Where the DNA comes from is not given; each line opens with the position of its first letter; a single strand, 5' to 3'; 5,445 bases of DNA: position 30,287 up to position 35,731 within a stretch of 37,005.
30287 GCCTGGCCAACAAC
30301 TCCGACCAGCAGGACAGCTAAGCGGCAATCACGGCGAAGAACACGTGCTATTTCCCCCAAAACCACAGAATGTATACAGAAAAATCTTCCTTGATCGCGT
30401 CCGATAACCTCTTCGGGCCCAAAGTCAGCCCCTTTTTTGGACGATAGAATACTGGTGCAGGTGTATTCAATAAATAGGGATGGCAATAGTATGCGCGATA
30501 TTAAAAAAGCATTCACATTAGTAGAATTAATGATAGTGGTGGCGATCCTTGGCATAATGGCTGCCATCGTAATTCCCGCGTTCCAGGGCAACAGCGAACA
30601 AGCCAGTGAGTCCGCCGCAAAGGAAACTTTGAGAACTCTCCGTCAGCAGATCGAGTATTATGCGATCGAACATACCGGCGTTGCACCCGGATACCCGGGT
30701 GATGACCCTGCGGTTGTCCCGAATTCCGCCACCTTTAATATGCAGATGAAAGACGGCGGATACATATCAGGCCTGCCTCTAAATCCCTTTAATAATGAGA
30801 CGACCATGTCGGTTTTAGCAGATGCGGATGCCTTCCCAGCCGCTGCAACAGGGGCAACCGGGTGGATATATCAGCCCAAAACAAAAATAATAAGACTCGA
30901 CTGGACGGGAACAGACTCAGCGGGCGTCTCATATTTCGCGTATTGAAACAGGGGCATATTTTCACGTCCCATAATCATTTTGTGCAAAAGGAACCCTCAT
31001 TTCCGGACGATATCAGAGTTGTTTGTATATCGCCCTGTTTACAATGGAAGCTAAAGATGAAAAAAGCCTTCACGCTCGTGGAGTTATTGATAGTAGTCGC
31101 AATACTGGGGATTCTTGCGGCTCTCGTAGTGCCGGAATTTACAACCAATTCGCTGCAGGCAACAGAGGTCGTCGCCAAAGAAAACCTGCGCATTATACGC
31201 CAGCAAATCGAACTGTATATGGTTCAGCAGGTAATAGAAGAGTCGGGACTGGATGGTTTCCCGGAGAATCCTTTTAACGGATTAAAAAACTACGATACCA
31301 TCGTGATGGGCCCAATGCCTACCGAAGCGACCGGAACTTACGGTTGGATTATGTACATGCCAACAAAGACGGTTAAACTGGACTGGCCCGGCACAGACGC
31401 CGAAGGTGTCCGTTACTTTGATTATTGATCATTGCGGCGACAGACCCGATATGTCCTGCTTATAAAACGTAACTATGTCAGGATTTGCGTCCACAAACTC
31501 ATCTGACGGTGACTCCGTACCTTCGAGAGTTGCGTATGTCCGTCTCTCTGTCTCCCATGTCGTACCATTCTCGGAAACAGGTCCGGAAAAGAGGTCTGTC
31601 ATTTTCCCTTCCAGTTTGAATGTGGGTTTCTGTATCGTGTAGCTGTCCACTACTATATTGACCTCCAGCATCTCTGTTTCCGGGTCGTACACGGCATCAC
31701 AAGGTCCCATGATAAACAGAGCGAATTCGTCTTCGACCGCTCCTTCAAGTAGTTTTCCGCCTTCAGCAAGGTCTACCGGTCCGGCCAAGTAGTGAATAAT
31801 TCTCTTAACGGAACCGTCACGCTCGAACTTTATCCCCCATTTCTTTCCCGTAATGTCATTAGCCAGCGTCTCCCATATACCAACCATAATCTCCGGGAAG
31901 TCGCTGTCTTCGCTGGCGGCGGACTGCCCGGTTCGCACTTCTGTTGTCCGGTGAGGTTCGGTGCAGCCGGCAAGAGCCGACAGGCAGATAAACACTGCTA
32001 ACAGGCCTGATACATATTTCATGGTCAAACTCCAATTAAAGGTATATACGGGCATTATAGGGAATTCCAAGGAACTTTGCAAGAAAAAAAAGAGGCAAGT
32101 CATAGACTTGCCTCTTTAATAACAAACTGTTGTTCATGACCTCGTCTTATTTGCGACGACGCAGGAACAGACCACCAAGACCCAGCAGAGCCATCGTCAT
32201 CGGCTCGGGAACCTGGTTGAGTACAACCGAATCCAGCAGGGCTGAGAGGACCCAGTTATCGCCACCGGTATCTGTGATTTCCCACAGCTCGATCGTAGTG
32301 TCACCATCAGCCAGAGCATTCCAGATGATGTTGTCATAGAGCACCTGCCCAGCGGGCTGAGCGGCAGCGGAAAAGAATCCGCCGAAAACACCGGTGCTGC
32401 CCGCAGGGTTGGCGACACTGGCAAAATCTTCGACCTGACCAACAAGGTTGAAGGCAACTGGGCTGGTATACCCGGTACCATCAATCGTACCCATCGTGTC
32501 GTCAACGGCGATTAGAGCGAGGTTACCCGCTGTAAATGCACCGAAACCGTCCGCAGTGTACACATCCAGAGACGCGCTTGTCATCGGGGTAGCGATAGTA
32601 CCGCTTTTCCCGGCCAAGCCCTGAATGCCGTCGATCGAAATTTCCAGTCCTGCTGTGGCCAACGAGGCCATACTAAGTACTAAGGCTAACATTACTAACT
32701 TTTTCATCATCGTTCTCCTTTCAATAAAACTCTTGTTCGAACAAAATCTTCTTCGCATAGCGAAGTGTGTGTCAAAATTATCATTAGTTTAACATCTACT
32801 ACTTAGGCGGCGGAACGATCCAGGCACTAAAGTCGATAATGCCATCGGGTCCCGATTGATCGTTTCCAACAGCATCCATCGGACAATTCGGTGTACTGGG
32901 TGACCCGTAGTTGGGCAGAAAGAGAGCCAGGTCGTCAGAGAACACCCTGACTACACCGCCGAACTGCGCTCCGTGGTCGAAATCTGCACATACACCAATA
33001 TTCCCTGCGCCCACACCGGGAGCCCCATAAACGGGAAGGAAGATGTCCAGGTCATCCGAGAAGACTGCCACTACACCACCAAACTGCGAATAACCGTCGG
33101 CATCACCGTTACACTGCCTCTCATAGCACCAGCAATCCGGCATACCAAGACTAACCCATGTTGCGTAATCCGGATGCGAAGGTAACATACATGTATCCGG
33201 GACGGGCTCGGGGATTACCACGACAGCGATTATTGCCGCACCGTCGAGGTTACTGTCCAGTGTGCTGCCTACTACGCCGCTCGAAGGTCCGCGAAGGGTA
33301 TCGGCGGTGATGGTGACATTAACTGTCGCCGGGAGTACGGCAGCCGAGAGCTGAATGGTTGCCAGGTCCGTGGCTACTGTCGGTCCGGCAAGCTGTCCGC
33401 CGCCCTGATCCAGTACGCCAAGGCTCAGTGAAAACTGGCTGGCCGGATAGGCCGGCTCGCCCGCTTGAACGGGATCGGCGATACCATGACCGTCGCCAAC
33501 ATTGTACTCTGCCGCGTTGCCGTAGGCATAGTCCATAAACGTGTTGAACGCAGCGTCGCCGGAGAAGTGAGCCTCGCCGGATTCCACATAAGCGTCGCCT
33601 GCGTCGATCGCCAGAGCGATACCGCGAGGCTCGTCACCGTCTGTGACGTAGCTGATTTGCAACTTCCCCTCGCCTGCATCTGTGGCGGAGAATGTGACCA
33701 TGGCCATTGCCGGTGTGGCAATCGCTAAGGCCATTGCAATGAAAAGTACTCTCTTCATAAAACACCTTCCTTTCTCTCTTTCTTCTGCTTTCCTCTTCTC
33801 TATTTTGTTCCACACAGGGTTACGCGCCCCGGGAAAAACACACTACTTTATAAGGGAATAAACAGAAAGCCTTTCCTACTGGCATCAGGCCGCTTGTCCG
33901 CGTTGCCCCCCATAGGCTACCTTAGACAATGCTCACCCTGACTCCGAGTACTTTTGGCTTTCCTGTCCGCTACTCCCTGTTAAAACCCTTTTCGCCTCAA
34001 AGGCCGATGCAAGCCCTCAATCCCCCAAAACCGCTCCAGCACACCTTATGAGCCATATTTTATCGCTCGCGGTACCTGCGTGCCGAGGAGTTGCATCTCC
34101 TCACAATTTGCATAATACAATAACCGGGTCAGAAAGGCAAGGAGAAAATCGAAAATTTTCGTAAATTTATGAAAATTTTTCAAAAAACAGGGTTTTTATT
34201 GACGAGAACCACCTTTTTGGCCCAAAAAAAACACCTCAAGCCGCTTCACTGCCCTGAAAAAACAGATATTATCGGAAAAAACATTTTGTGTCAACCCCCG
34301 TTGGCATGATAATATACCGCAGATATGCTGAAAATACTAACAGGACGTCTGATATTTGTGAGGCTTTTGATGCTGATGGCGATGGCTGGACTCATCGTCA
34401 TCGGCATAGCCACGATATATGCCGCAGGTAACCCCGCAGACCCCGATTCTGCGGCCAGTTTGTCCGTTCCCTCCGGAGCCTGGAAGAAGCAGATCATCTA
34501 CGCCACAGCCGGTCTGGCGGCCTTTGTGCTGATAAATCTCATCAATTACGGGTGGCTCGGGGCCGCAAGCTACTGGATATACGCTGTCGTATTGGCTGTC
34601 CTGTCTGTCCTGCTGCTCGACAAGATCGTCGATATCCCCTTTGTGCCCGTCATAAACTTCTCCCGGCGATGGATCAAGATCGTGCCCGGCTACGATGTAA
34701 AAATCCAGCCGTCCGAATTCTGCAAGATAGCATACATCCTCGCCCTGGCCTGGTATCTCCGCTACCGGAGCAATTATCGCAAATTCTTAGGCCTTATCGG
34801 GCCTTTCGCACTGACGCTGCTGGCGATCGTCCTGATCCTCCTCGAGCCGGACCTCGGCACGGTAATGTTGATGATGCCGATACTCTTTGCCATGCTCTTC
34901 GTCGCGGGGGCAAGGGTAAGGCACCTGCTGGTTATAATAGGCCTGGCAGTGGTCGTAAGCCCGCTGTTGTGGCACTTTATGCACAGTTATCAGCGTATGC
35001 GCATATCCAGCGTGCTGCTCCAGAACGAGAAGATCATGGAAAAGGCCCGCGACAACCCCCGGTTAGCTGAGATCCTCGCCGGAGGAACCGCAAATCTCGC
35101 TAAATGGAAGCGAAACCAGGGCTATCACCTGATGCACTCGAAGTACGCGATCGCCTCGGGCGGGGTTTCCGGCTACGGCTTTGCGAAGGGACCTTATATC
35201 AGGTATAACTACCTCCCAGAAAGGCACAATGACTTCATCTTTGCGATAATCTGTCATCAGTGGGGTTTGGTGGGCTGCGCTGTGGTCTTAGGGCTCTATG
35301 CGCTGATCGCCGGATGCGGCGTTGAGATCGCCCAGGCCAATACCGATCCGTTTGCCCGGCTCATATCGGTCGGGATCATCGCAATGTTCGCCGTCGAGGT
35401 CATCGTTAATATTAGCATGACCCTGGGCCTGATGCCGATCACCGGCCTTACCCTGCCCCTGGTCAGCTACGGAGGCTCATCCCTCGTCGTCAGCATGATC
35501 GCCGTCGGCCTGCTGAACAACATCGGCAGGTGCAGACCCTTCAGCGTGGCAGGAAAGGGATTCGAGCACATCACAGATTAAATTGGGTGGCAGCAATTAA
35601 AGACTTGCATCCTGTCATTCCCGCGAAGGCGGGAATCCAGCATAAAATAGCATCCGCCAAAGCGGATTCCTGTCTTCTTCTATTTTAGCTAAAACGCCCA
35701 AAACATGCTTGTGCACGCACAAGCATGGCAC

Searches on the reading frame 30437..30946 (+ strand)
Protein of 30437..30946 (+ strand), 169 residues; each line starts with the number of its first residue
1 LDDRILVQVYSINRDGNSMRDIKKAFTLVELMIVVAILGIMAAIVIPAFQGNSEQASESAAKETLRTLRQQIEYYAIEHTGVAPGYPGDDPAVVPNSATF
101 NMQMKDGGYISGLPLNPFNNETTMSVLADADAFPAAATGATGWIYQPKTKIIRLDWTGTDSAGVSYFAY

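Call 61: search_protein_families(library=pfam, proteins=[window:30437-30946:+], max_evalue=0.001)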
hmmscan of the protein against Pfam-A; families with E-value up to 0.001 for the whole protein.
window:30437-30946:+ (169 aa): 1 family
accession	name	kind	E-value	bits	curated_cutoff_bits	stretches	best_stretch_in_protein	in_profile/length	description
PF07963.17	N_methyl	-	4.7e-08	32.7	21.2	1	23-45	4-26/27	Prokaryotic N-terminal methylation motif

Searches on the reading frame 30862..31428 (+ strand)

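Call 61: search_protein_families(library=pfam, proteins=[window:30862-31428:+], max_evalue=0.001)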
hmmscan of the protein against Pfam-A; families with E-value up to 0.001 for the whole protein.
window:30862-31428:+ (188 aa): 1 family
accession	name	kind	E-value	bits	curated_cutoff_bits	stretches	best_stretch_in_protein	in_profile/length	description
PF07963.17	N_methyl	-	3.3e-07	30.1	21.2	1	65-89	2-26/27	Prokaryotic N-terminal methylation motif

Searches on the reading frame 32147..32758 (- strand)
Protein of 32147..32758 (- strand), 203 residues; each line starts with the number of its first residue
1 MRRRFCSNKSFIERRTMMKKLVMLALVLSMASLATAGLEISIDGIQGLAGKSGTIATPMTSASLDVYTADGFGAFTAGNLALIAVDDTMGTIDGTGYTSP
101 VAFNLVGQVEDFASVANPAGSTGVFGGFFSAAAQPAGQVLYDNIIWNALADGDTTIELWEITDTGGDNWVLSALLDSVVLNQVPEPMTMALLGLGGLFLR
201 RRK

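Call 39: search_protein_families(library=pfam, proteins=[window:32147-32758:-], max_evalue=0.001)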
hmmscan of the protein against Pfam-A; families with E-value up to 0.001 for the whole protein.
window:32147-32758:- (203 aa): 1 family
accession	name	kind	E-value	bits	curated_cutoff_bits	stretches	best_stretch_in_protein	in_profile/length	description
PF07589.16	PEP-CTERM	-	5.3e-05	23.6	20.7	1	182-202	1-23/24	PEP-CTERM motif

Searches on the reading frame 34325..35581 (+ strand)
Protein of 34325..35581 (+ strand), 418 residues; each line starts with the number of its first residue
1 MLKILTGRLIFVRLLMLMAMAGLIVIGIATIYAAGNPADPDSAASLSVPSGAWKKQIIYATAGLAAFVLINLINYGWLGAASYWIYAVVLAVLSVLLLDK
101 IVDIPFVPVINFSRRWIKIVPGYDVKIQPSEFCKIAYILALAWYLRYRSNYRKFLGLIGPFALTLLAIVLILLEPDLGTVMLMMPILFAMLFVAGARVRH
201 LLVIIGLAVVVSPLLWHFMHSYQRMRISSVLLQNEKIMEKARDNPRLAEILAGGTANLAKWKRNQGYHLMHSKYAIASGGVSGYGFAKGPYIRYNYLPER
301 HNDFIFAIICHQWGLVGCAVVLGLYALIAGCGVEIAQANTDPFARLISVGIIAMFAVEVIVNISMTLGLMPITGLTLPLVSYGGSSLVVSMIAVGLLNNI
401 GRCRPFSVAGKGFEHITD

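Call 39: search_protein_families(library=pfam, proteins=[window:34325-35581:+], max_evalue=0.001)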
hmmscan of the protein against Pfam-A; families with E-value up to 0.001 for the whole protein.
window:34325-35581:+ (418 aa): 1 family
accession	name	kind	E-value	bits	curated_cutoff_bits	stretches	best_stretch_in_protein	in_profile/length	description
PF01098.24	FTSW_RODA_SPOVE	-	1.8e-80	271.1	26.4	1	17-402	4-352/356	Cell cycle protein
